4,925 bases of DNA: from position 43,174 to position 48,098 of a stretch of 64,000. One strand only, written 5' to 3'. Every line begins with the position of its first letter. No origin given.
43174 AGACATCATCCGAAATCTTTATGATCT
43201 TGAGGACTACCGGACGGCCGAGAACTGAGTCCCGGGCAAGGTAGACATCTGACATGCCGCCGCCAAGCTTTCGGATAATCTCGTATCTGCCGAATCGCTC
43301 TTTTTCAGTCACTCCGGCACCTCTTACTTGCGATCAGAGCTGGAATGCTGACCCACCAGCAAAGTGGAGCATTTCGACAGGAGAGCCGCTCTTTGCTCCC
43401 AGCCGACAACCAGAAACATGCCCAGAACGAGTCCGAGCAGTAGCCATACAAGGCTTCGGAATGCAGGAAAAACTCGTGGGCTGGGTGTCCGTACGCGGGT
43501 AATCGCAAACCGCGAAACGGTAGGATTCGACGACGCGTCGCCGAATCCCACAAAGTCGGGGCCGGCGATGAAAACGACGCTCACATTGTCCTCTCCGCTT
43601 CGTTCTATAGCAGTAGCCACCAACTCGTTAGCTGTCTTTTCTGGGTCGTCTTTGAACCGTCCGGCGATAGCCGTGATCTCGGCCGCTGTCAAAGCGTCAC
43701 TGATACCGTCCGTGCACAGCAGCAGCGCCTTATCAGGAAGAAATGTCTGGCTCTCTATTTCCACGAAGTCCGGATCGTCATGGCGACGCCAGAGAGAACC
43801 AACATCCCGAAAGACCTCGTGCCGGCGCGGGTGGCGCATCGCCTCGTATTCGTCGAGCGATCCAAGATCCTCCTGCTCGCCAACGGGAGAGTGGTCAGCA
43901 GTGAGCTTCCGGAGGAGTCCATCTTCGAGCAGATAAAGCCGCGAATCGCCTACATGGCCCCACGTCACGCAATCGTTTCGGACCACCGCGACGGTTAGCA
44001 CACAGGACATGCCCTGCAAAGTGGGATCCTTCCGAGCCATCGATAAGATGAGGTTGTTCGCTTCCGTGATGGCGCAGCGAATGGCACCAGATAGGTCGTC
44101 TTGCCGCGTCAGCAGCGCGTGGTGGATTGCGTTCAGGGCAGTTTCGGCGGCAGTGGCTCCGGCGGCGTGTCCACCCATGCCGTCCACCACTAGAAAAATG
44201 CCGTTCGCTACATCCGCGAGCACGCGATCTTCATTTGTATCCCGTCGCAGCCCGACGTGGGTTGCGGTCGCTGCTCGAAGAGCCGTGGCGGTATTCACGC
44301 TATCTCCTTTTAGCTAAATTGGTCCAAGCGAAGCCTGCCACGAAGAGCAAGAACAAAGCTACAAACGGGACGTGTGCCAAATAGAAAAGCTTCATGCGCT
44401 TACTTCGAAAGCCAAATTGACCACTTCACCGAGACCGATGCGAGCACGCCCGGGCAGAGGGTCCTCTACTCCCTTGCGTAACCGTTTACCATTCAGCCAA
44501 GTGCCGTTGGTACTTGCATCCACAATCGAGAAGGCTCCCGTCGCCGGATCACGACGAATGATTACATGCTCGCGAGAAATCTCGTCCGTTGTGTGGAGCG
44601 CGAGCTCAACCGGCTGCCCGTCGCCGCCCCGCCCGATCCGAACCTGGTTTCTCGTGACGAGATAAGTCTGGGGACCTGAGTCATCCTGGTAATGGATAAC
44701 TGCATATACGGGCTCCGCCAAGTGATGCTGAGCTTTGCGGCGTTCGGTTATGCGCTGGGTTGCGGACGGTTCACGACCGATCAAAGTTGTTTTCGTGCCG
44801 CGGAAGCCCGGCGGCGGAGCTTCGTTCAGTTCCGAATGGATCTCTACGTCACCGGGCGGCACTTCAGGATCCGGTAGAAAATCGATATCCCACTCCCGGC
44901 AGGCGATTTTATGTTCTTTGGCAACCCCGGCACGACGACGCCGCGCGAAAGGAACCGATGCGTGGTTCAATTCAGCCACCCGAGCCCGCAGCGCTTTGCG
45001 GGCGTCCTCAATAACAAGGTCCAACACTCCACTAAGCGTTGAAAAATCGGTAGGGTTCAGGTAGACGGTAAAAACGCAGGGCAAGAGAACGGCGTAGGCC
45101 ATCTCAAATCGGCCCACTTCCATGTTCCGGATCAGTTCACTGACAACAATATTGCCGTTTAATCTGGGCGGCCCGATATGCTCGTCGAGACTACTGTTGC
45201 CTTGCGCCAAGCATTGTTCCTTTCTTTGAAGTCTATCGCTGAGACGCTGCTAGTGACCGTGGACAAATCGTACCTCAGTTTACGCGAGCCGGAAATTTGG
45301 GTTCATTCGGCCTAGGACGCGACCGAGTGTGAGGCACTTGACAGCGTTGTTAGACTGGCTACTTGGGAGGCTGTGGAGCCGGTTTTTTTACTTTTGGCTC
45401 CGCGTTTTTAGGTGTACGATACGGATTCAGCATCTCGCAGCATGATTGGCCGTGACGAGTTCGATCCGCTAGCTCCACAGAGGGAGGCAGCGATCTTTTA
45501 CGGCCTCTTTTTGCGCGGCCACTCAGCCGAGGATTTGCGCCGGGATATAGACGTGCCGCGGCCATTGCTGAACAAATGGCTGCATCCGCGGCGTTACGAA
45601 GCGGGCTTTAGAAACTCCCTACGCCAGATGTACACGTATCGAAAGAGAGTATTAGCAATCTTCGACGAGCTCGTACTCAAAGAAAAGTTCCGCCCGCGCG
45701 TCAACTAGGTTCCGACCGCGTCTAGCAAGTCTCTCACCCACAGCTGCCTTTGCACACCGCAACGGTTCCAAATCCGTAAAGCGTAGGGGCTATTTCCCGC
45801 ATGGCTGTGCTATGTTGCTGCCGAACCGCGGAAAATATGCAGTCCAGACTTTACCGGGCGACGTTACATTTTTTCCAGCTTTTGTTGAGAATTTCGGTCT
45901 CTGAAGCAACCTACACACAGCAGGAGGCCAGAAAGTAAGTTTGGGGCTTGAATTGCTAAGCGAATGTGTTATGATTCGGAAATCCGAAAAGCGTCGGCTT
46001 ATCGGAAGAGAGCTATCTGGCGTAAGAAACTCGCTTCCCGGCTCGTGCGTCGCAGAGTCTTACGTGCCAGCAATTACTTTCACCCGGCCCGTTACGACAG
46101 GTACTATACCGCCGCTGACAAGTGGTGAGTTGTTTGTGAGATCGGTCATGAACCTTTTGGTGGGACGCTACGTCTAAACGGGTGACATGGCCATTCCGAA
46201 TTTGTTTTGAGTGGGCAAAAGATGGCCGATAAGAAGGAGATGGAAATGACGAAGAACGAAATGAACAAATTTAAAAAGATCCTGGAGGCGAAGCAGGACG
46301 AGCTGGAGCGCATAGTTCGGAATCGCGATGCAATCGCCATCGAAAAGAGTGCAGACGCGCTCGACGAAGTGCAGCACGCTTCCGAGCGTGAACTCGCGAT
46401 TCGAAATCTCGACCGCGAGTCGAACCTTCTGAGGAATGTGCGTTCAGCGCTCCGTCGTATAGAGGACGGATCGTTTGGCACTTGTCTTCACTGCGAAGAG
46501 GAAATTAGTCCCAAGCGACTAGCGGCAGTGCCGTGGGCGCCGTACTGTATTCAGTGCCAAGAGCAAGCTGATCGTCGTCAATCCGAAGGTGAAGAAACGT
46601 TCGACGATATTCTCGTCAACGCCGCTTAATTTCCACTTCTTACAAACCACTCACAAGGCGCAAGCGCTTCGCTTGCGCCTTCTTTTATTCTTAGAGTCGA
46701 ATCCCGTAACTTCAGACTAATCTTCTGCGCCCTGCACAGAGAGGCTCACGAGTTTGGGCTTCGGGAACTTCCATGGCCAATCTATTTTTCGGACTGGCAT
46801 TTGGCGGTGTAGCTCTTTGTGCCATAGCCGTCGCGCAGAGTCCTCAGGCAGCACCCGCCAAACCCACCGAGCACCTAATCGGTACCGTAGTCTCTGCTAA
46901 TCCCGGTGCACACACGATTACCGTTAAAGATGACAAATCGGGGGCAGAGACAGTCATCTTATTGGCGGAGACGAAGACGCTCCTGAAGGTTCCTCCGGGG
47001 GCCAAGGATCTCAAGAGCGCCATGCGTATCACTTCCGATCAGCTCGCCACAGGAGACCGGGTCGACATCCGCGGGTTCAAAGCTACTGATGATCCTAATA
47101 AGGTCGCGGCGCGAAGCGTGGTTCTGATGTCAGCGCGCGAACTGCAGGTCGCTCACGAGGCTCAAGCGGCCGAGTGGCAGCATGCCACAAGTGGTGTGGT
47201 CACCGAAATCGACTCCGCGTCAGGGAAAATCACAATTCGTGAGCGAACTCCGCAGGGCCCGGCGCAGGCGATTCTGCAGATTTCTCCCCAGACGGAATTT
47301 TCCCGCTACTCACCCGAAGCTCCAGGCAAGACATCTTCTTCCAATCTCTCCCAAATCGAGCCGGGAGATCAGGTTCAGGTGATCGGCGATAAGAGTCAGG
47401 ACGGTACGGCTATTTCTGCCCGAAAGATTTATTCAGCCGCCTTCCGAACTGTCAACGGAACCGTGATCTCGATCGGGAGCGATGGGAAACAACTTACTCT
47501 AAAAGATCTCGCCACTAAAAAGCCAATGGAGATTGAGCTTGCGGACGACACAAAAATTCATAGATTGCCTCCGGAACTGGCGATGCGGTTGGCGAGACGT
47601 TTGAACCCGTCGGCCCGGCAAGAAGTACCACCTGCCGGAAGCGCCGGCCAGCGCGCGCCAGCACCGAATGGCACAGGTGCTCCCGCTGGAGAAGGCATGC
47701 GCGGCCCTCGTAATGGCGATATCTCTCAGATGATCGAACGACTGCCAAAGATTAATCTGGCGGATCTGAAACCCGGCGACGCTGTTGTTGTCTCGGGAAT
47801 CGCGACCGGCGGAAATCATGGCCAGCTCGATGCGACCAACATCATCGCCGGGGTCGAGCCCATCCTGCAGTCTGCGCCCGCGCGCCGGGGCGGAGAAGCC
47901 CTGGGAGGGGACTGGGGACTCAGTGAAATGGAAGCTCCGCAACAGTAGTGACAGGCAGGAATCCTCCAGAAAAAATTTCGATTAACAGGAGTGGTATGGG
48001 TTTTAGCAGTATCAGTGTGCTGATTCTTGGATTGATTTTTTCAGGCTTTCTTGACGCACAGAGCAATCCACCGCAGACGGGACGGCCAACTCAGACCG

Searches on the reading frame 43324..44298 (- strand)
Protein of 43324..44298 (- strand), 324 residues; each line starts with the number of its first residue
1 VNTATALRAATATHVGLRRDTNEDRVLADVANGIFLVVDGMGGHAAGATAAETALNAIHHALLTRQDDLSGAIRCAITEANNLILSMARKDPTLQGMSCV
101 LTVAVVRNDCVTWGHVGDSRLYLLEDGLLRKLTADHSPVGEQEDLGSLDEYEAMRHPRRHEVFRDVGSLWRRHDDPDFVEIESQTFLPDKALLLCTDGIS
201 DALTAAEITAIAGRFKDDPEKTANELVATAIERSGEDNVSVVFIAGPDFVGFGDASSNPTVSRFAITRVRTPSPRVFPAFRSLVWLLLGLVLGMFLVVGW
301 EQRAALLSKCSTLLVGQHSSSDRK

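Call 54: search_protein_families(library=pfam, proteins=[window:43324-44298:-], max_evalue=0.00001)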
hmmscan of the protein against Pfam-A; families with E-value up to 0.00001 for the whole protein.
window:43324-44298:- (324 aa): 2 families
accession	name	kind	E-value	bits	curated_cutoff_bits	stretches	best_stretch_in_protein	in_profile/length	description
PF00481.26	PP2C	-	1.2e-15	58.3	20.3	1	28-143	30-147/255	Protein phosphatase 2C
PF13672.11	PP2C_2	-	1.6e-12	47.8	24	1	21-206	11-181/209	Protein phosphatase 2C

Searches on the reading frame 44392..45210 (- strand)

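Call 55: search_protein_families(library=pfam, proteins=[window:44392-45210:-], max_evalue=0.00001)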
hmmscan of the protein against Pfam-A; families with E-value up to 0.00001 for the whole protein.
window:44392-45210:- (272 aa): 1 family
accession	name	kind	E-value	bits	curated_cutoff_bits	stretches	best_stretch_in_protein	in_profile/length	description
PF00498.31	FHA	-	1.8e-11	44.7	20.7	1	190-261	1-67/67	FHA domain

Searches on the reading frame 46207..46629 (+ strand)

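Call 55: search_protein_families(library=pfam, proteins=[window:46207-46629:+], max_evalue=0.00001)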
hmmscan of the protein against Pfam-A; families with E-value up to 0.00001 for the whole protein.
window:46207-46629:+ (140 aa): 1 family
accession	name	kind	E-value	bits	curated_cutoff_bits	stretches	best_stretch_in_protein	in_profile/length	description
PF01258.23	zf-dskA_traR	-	4.1e-11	43.1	24.9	1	88-122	1-35/36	Prokaryotic dksA/traR C4-type zinc finger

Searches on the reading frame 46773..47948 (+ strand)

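Call 55: search_protein_families(library=pfam, proteins=[window:46773-47948:+], max_evalue=0.00001)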
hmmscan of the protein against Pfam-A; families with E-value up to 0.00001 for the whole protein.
window:46773-47948:+ (391 aa): 1 family
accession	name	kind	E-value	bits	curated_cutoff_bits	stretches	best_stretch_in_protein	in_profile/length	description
PF18914.6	DUF5666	-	6e-08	33.3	27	0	141-219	2-59/60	Domain of unknown function (DUF5666)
